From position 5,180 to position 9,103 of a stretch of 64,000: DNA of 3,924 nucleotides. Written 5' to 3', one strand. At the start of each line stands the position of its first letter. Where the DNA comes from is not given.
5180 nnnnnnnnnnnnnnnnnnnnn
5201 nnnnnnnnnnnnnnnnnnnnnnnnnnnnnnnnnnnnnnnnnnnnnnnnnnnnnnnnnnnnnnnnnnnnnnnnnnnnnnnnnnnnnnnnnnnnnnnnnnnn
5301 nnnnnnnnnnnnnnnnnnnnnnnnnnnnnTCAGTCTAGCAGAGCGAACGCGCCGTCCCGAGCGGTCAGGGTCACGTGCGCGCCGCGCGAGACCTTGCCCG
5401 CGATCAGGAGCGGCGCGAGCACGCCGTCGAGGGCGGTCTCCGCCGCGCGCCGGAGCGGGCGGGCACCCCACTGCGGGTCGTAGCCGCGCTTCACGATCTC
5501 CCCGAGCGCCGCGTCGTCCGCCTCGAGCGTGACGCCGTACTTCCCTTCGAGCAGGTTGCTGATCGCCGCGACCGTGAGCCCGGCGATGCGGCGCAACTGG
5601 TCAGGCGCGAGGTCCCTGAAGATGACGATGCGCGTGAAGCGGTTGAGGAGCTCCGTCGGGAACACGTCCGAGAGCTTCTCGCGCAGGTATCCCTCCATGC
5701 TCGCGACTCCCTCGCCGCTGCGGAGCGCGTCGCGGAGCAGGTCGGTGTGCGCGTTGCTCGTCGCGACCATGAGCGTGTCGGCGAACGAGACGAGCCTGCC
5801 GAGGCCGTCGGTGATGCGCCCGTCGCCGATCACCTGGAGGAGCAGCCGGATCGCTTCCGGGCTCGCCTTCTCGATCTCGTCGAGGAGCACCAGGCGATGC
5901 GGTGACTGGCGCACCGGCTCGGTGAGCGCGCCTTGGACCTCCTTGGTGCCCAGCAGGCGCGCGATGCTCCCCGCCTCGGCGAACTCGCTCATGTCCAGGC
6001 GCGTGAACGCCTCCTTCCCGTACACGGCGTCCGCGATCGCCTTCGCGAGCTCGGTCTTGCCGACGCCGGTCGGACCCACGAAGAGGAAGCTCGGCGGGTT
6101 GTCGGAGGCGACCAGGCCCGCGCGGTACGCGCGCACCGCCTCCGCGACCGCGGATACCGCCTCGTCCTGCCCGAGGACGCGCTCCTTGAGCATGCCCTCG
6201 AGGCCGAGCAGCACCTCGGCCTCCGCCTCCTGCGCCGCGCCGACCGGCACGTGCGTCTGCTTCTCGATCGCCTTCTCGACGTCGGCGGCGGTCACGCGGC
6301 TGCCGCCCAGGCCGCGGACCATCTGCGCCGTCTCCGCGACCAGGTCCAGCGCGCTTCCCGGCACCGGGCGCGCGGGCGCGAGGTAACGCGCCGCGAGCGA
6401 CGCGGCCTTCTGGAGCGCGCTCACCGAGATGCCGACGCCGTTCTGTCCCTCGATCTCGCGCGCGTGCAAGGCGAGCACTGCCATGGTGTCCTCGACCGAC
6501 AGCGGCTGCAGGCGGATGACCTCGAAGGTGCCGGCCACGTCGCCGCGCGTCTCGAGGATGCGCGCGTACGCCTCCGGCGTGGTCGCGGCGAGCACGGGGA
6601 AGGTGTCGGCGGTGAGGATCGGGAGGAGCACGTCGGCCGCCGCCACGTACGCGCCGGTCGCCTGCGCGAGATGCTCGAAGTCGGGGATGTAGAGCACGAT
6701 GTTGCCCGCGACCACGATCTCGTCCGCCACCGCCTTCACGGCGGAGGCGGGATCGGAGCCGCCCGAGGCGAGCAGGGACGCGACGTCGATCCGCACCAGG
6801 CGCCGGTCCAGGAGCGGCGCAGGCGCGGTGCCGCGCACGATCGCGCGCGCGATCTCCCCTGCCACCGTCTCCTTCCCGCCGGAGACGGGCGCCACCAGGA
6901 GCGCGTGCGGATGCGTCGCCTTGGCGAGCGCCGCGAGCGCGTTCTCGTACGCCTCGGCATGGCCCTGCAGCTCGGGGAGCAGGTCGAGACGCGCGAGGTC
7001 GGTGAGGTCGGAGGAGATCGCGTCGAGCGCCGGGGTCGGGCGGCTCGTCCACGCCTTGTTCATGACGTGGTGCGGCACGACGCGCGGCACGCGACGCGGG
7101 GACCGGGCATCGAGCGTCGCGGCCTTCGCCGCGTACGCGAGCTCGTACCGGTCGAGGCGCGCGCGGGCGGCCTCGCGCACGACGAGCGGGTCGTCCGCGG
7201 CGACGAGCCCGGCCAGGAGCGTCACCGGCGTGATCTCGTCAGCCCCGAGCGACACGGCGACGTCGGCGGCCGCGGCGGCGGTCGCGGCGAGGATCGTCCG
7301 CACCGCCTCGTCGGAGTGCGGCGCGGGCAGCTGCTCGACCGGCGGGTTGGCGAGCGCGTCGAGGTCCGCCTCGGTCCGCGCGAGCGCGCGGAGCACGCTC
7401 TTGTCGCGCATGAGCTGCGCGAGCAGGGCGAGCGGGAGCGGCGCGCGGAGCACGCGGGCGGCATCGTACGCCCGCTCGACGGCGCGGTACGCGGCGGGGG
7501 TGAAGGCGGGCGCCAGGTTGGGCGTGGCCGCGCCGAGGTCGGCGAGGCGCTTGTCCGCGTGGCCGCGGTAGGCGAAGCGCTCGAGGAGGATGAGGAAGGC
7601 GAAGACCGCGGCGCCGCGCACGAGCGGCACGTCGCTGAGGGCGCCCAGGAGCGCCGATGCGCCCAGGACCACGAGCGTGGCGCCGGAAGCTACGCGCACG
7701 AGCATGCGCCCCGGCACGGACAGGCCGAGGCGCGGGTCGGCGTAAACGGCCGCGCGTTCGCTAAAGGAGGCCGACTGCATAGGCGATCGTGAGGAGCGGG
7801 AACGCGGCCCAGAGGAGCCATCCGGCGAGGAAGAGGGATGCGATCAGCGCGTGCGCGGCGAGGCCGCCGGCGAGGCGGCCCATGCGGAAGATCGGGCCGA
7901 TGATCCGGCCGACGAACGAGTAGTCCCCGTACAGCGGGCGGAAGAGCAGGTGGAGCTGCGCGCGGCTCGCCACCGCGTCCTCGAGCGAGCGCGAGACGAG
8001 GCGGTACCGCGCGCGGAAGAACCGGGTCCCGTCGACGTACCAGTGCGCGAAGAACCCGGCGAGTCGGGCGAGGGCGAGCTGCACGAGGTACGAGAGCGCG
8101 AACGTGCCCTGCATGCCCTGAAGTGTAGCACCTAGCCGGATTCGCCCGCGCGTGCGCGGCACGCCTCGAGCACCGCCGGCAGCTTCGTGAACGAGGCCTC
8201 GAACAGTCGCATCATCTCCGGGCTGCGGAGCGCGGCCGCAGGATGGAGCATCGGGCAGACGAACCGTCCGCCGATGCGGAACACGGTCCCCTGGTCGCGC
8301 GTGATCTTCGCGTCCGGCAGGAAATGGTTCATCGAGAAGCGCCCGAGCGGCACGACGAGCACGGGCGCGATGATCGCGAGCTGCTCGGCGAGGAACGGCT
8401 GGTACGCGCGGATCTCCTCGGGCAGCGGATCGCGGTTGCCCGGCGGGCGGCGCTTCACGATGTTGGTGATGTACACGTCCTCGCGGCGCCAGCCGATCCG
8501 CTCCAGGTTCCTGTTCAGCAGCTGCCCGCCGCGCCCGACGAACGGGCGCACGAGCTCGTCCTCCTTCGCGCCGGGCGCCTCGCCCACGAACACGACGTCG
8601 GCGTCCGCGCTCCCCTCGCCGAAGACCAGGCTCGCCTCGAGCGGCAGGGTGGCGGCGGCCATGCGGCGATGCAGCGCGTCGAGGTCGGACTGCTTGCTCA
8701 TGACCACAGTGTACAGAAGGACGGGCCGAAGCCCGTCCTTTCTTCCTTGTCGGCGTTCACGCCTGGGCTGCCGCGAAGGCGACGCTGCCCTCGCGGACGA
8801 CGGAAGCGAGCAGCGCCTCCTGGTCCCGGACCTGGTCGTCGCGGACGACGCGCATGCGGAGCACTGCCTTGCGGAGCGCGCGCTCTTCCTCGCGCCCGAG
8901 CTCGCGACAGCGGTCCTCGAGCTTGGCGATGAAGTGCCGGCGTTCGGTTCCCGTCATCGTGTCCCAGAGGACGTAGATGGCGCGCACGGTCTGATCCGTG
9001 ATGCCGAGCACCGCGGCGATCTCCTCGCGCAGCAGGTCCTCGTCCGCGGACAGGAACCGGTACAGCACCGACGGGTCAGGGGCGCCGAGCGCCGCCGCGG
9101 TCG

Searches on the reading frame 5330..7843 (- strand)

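Call 61: search_protein_families(library=pfam, proteins=[window:5330-7843:-], max_evalue=0.001)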
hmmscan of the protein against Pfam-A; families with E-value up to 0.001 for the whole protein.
window:5330-7843:- (837 aa): 7 families
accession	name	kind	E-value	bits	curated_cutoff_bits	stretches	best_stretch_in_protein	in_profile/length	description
PF07724.20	AAA_2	-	9.9e-38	130.2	27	1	585-738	5-165/166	AAA domain (Cdc48 subfamily)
PF10431.15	ClpB_D2-small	-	5.3e-16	58.9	21.9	1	745-825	1-80/81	C-terminal, D2-small domain, of ClpB protein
PF00004.35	AAA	-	4.9e-12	46.9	21.2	1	587-708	2-119/131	ATPase family associated with various cellular activities (AAA)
PF07728.20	AAA_5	-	6.3e-10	39.6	22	1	586-699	2-124/139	AAA domain (dynein-related subfamily)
PF17871.7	AAA_lid_9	-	2.8e-05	24.4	22.8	1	449-531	1-83/104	AAA lid domain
PF00158.32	Sigma54_activat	-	8.1e-05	22.8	20.2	1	580-695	19-140/168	Sigma-54 interaction domain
PF01695.23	IstB_IS21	-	0.00037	20.5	24.1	1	585-673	94-180/238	IstB-like ATP binding protein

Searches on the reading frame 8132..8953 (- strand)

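Call 61: search_protein_families(library=pfam, proteins=[window:8132-8953:-], max_evalue=0.001)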
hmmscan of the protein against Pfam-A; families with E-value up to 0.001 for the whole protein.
window:8132-8953:- (273 aa): 1 family
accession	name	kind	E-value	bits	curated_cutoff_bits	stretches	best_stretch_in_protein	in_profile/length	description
PF03167.25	UDG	-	1.6e-30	106.5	24.3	1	111-249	1-129/141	Uracil DNA glycosylase superfamily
